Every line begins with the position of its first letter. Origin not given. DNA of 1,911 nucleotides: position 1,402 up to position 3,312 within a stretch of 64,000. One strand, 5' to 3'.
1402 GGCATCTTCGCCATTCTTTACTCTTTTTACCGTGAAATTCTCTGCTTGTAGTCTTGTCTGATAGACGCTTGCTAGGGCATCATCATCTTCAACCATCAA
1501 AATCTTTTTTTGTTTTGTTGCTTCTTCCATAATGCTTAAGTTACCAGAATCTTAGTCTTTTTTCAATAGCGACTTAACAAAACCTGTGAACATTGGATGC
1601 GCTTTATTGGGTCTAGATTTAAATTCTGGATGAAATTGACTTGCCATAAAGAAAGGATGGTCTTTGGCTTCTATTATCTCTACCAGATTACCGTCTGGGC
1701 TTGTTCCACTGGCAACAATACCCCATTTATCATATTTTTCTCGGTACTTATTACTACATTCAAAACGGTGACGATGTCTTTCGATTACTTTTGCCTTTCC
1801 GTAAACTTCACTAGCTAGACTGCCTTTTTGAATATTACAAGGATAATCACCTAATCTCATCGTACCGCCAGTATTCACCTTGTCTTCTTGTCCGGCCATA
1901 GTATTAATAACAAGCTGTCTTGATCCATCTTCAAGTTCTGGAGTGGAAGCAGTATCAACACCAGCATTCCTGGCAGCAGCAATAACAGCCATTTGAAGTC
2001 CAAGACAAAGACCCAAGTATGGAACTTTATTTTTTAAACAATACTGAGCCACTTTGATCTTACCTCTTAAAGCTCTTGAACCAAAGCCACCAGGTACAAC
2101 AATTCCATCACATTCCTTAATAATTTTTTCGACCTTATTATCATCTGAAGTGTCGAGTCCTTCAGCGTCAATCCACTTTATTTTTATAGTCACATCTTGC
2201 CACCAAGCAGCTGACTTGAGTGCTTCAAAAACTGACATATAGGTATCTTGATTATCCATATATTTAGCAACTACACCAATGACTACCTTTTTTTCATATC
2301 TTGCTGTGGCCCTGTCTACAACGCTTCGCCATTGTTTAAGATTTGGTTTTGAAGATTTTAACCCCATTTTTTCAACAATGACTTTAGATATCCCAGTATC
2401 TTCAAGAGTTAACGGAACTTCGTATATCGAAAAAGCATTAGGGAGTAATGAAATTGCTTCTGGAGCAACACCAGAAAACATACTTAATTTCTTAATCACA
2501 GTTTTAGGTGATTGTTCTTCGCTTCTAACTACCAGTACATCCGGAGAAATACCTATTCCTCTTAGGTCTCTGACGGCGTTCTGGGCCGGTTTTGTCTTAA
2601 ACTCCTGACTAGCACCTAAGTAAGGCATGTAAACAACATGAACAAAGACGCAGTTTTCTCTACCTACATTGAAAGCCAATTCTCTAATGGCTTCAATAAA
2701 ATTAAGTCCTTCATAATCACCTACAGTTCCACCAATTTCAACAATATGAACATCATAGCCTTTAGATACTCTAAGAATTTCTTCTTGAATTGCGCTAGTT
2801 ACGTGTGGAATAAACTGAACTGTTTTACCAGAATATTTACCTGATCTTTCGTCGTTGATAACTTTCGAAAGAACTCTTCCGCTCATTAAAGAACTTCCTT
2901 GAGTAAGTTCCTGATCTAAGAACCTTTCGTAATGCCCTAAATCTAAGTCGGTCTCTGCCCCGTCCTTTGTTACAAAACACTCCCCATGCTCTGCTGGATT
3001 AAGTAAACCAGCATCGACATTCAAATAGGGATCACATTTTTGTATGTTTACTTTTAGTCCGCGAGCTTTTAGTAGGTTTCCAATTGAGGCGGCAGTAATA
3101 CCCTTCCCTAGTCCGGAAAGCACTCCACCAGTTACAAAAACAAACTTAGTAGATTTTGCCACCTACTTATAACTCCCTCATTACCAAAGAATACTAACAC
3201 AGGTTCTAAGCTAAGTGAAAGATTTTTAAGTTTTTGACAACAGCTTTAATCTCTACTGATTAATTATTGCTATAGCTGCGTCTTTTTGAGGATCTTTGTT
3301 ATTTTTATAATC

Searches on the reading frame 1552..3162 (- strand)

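Call 98: search_protein_families(library=pfam, proteins=[window:1552-3162:-], max_evalue=0.001)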
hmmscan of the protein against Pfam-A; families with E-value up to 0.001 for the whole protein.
window:1552-3162:- (536 aa): 4 families
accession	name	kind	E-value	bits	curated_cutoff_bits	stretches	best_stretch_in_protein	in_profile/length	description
PF06418.20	CTP_synth_N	-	3.2e-110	368.1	26.1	1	6-268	1-265/265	CTP synthase N-terminus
PF00117.34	GATase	-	1e-34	120.4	22.8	1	306-530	4-189/190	Glutamine amidotransferase class-I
PF07722.19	Peptidase_C26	-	3.5e-08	33.9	20.5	1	369-513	95-219/219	Peptidase C26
PF01656.29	CbiA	-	0.00095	19.6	25.4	0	16-236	8-54/125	CobQ/CobB/MinD/ParA nucleotide binding domain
